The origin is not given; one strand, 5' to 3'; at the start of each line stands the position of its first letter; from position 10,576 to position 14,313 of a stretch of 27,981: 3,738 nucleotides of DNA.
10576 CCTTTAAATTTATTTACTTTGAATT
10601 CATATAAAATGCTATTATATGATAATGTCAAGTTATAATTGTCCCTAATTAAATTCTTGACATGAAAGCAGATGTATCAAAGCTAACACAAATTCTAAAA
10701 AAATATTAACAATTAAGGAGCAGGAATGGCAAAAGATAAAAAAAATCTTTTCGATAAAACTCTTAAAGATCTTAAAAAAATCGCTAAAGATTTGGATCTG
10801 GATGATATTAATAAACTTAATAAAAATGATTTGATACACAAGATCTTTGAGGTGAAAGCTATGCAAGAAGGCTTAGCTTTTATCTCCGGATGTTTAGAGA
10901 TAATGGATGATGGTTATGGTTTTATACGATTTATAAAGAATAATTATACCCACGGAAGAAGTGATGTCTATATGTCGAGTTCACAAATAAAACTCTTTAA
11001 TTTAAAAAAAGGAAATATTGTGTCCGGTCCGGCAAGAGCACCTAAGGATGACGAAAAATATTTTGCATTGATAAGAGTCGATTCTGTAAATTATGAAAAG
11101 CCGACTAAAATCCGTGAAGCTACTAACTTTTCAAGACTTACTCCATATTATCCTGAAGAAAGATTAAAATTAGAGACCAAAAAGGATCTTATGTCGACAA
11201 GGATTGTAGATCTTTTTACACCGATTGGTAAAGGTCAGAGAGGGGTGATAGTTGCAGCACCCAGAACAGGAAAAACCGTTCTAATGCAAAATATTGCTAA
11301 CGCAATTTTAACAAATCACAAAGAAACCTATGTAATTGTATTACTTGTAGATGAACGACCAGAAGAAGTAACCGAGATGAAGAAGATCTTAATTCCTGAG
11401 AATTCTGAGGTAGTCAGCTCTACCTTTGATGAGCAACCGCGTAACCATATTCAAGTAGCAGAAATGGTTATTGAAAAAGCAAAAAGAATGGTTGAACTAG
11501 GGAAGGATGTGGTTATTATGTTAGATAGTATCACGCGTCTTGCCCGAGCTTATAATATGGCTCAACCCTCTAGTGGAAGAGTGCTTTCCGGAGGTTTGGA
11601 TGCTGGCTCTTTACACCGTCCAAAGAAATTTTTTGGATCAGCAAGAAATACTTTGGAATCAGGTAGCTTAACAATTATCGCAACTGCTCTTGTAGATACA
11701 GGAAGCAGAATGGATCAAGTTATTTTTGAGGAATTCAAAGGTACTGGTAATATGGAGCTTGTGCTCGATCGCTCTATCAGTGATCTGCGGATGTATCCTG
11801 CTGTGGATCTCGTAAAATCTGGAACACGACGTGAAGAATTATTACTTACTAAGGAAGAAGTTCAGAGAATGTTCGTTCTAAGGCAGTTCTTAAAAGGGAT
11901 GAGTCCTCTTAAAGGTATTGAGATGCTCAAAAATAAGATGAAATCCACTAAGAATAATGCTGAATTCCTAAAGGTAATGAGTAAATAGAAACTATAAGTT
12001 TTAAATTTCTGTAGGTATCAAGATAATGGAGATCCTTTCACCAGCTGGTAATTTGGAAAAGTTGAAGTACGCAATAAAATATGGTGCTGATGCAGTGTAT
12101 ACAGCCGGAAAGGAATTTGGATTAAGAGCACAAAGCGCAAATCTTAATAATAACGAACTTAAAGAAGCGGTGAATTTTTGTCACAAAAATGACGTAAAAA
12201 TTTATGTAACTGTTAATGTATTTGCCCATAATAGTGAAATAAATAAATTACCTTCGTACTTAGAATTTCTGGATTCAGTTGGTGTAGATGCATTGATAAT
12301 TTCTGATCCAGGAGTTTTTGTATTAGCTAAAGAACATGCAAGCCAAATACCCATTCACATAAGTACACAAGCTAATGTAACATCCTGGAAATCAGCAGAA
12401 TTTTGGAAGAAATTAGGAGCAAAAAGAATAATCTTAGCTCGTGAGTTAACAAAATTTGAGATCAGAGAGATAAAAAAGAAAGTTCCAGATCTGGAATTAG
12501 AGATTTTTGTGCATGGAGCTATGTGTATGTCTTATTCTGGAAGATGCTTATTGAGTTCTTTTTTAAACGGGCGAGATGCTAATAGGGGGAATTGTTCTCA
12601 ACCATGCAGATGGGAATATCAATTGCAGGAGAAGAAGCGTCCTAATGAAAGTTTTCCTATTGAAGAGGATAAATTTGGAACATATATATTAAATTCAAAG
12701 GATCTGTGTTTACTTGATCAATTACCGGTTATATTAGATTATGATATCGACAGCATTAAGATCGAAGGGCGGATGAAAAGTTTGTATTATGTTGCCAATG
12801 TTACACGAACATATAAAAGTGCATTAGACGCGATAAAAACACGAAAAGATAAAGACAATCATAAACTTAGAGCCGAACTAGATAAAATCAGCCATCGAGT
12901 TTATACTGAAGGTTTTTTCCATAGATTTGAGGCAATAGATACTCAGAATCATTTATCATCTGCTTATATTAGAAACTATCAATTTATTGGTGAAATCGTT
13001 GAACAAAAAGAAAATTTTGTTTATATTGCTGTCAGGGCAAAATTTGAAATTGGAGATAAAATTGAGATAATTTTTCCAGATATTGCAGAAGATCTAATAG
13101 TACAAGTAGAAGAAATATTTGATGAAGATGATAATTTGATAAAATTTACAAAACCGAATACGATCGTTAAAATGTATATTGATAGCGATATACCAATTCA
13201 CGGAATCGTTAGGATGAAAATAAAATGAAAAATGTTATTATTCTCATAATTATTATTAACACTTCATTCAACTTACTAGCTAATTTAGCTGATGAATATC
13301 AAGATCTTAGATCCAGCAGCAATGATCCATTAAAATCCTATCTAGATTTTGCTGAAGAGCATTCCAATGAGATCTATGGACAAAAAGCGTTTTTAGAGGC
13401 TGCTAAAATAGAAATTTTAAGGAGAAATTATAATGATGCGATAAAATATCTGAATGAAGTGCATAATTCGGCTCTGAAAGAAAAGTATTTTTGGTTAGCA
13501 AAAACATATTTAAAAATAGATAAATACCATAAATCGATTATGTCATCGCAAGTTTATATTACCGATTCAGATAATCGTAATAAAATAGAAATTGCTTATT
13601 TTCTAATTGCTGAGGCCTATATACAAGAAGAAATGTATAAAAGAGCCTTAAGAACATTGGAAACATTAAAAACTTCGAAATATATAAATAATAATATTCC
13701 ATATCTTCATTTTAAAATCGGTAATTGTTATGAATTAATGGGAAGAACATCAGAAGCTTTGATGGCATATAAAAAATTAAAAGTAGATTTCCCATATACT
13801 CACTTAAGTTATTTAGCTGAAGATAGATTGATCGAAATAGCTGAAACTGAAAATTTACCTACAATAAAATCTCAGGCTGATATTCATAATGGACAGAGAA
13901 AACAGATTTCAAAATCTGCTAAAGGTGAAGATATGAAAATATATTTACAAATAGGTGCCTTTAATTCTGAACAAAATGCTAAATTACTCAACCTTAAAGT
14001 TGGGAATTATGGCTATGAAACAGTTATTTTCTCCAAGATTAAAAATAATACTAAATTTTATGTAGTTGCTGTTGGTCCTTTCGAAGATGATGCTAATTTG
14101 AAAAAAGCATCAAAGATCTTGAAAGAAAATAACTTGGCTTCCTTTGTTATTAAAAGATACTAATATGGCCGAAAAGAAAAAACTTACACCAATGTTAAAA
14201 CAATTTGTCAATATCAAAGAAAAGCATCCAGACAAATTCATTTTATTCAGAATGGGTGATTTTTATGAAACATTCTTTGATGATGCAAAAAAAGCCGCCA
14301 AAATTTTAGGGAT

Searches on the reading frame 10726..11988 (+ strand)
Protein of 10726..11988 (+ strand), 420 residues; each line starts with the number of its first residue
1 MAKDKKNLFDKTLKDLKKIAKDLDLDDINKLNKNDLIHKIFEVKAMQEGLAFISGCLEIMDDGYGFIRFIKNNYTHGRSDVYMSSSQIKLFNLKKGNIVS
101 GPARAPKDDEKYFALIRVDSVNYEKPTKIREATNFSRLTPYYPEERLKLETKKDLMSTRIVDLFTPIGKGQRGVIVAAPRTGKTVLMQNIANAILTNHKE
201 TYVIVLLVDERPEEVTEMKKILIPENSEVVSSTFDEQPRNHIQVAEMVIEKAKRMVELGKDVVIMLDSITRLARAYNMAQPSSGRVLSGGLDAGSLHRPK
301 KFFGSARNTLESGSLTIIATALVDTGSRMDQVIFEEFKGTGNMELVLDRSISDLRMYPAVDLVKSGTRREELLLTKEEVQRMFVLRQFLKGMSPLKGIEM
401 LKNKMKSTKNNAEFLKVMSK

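Call 15: search_protein_families(library=pfam, proteins=[window:10726-11988:+], max_evalue=0.001)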
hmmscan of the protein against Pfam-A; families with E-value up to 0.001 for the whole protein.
window:10726-11988:+ (420 aa): 3 families
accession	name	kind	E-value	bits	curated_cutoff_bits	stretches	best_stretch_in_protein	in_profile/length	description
PF07497.18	Rho_RNA_bind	-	8.9e-28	96.3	27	1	54-126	2-72/73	Rho termination factor, RNA-binding domain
PF00006.31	ATP-synt_ab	-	3.1e-27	96.1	29.5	1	159-365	3-211/213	ATP synthase alpha/beta family, nucleotide-binding domain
PF07498.18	Rho_N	-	9.5e-08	32.3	24.9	1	10-49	4-43/43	Rho termination factor, N-terminal domain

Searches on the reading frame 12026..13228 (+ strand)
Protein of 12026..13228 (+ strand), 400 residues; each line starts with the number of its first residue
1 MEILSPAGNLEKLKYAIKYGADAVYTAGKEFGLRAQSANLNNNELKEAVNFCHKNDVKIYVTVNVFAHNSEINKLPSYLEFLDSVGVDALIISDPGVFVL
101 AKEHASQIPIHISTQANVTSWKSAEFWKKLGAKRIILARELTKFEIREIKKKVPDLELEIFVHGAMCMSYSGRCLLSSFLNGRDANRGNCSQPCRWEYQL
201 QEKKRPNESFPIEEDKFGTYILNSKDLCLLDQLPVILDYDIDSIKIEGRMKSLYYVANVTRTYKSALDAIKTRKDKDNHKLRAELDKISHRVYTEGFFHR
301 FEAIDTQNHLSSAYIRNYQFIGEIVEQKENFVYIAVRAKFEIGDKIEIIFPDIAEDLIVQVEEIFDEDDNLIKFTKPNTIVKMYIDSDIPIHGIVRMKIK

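Call 15: search_protein_families(library=pfam, proteins=[window:12026-13228:+], max_evalue=0.001)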
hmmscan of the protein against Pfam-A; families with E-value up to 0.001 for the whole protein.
window:12026-13228:+ (400 aa): 2 families
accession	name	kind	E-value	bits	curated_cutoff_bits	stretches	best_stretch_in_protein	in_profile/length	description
PF01136.24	Peptidase_U32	-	2.7e-96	321.8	22.4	1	73-300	2-229/233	Peptidase family U32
PF16325.11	Peptidase_U32_C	-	4.3e-13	49.6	28.2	1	316-396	1-83/83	Peptidase family U32 C-terminal domain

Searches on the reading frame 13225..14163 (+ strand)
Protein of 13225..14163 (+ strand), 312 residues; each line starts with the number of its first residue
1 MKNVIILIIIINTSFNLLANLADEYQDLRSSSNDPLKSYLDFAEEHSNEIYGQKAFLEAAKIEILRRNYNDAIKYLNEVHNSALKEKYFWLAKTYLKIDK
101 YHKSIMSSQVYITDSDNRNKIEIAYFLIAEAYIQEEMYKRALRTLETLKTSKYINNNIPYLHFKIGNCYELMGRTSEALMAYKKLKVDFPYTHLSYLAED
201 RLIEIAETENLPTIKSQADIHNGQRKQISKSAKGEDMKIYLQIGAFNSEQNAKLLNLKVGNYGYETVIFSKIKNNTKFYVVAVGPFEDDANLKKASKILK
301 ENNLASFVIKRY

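Call 15: search_protein_families(library=pfam, proteins=[window:13225-14163:+], max_evalue=0.001)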
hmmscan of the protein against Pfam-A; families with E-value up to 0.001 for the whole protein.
window:13225-14163:+ (312 aa): 9 families
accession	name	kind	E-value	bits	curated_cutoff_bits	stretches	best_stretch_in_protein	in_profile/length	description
PF05036.18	SPOR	-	1.8e-12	47.9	21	1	240-310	6-76/76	SPOR domain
PF13174.12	TPR_6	-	3.9e-10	40.2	26.3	0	163-190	4-31/33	Tetratricopeptide repeat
PF07719.23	TPR_2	-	7.3e-07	29.3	27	0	160-184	2-26/34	Tetratricopeptide repeat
PF00515.34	TPR_1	-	8.2e-06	25.9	27.8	0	160-184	2-26/34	Tetratricopeptide repeat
PF09976.15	TPR_21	-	1.3e-05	25.5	25.5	0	35-94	58-117/193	Tetratricopeptide repeat-like domain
PF13424.12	TPR_12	-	0.00023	21.7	30.1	0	163-184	49-70/77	Tetratricopeptide repeat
PF13181.12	TPR_8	-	0.00023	21.5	25.7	0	161-184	3-26/34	Tetratricopeptide repeat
PF13176.12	TPR_7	-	0.00033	21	27.9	0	124-148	1-25/36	Tetratricopeptide repeat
PF12895.13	ANAPC3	-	0.00041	21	27.2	0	67-147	3-81/82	Anaphase-promoting complex, cyclosome, subunit 3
